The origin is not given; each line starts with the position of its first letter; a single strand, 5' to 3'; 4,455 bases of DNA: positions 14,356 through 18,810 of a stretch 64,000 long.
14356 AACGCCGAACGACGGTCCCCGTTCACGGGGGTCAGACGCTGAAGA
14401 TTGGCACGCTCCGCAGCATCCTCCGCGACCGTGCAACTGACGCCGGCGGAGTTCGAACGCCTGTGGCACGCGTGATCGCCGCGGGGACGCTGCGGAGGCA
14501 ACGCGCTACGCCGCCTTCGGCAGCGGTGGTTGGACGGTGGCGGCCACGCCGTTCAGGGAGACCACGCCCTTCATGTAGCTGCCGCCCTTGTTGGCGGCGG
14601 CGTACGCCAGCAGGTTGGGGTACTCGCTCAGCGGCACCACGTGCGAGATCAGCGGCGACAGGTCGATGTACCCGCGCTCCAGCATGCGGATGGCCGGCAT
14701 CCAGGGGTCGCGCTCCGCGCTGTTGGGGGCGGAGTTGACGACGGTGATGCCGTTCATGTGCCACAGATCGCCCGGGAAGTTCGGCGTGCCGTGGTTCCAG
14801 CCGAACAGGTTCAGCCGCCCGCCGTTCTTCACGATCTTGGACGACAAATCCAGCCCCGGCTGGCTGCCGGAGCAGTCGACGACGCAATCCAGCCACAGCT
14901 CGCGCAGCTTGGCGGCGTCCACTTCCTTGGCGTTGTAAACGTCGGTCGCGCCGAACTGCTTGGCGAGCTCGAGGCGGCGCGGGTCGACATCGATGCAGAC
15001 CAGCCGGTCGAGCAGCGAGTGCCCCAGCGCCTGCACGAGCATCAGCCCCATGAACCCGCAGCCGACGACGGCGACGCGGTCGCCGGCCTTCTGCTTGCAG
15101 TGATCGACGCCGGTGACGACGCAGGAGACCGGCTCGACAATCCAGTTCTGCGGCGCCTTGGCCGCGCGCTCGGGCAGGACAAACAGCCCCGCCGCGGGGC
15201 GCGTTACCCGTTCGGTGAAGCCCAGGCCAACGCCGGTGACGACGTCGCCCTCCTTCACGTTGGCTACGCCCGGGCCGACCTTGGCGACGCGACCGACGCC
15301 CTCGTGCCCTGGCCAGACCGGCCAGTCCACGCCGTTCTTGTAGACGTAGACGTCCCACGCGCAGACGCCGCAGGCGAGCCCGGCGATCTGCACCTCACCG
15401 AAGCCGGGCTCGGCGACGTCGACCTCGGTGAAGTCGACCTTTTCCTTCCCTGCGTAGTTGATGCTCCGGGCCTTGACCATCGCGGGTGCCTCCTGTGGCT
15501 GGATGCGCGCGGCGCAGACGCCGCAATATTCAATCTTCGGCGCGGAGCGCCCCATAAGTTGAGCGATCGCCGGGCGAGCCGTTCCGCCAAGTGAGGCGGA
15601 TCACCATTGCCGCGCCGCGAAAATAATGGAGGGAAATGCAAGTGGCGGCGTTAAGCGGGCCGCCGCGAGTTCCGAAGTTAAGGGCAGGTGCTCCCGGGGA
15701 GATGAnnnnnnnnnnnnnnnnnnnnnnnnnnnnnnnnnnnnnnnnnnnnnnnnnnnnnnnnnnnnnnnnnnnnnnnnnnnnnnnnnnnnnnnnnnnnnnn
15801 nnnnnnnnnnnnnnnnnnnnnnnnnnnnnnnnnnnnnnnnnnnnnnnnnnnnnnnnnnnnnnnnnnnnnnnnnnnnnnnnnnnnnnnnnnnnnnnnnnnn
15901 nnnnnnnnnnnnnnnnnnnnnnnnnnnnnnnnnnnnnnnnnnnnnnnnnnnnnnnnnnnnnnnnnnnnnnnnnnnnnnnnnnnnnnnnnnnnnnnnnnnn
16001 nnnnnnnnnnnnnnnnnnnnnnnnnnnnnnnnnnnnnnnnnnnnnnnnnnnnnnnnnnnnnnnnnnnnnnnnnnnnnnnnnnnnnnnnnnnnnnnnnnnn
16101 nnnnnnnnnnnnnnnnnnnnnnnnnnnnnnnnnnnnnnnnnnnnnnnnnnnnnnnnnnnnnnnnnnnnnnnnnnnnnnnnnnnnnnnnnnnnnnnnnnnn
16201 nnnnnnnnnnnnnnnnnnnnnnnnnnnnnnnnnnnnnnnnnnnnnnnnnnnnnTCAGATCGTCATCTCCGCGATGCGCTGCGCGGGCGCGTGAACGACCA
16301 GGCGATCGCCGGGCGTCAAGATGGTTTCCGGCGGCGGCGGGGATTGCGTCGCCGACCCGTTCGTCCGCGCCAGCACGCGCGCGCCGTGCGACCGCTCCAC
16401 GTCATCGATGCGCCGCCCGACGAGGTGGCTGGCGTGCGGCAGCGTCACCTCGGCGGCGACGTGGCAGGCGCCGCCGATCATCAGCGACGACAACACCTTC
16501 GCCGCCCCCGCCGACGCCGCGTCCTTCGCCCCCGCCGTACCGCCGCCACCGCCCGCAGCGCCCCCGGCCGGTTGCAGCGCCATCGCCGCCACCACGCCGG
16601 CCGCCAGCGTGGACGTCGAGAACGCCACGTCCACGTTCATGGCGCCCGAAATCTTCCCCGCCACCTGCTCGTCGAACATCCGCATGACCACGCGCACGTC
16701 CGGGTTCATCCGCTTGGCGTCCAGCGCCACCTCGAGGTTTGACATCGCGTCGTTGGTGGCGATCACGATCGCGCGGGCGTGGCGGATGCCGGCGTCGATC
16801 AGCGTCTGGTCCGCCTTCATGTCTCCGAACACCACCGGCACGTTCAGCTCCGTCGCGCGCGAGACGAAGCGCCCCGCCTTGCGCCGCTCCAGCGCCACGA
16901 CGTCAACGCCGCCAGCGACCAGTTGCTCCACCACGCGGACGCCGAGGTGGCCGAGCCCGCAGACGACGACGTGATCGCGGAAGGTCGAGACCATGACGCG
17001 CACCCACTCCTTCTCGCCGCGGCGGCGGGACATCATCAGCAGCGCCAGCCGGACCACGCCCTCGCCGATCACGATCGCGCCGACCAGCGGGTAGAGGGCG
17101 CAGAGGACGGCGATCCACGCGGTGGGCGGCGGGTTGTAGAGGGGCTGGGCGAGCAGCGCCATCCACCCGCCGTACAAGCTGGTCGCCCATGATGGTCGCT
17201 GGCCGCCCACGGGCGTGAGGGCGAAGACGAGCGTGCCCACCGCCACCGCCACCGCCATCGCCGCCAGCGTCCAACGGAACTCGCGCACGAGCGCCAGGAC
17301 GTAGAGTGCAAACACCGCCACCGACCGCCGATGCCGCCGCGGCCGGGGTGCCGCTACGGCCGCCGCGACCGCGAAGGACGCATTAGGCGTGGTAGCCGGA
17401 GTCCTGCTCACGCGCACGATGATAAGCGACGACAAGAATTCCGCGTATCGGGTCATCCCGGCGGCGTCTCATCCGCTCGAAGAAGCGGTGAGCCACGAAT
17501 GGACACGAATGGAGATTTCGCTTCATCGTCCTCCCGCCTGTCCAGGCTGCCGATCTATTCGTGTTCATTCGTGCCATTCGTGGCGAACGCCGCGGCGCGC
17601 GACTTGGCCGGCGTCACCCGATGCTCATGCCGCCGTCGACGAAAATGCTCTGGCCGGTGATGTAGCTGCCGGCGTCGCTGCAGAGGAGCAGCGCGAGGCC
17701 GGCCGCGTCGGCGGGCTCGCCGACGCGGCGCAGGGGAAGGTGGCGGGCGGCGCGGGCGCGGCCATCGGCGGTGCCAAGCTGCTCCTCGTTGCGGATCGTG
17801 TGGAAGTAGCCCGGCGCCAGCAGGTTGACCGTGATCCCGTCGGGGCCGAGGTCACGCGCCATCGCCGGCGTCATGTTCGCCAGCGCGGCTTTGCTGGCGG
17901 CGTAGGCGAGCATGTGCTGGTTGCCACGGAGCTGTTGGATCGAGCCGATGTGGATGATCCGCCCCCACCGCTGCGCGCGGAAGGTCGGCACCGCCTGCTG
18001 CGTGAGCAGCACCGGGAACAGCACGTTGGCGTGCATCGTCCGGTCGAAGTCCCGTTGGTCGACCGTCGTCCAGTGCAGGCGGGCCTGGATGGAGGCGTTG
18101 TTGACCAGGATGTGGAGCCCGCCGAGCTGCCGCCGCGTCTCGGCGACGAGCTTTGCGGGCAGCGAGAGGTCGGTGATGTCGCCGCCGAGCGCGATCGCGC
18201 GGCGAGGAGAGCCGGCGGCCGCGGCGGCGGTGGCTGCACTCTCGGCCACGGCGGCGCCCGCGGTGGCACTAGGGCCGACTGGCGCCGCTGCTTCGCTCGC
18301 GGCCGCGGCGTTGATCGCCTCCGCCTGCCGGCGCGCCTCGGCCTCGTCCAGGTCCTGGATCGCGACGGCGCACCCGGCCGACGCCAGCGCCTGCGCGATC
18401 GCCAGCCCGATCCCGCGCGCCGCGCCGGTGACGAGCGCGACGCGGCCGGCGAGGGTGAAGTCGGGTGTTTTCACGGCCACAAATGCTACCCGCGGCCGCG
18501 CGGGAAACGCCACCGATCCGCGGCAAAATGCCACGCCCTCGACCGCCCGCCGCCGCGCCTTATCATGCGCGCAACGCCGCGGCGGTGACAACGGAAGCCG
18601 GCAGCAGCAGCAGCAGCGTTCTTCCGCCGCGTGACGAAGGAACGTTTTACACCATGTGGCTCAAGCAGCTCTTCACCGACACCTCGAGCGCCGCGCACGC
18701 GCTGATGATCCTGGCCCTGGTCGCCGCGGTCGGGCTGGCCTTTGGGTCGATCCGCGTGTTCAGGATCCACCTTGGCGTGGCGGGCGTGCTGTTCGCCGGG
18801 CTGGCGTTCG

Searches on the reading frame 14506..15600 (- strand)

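Call 92: search_protein_families(library=pfam, proteins=[window:14506-15600:-], max_evalue=0.00001)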
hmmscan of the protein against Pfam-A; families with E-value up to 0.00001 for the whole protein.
window:14506-15600:- (364 aa): 3 families
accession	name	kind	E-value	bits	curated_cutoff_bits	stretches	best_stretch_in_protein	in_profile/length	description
PF00107.32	ADH_zinc_N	-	5.4e-18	65.6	31.8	1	185-307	3-127/129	Zinc-binding dehydrogenase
PF08240.17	ADH_N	-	3.5e-10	40.5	23.5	1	68-122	3-61/104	Alcohol dehydrogenase GroES-like domain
PF16912.11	Glu_dehyd_C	-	3e-07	30.6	34.9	1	153-327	5-194/211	Glucose dehydrogenase C-terminus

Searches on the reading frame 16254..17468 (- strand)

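Call 92: search_protein_families(library=pfam, proteins=[window:16254-17468:-], max_evalue=0.00001)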
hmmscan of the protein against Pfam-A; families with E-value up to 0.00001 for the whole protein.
window:16254-17468:- (404 aa): 2 families
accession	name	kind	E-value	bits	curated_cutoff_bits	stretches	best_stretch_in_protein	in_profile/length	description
PF02254.24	TrkA_N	-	5.3e-20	72.3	23.8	1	167-281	1-112/116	TrkA-N domain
PF02080.26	TrkA_C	-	2.3e-10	40.7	27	1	339-402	2-66/71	TrkA-C domain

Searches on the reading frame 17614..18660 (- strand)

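Call 92: search_protein_families(library=pfam, proteins=[window:17614-18660:-], max_evalue=0.00001)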
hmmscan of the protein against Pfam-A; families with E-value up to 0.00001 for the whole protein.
window:17614-18660:- (348 aa): 2 families
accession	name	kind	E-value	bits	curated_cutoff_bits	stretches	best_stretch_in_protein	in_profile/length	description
PF13561.12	adh_short_C2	-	1.5e-51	175.7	27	1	141-346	35-236/236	Enoyl-(Acyl carrier protein) reductase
PF00106.31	adh_short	-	1.5e-44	152.3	26.6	2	140-292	35-188/195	short chain dehydrogenase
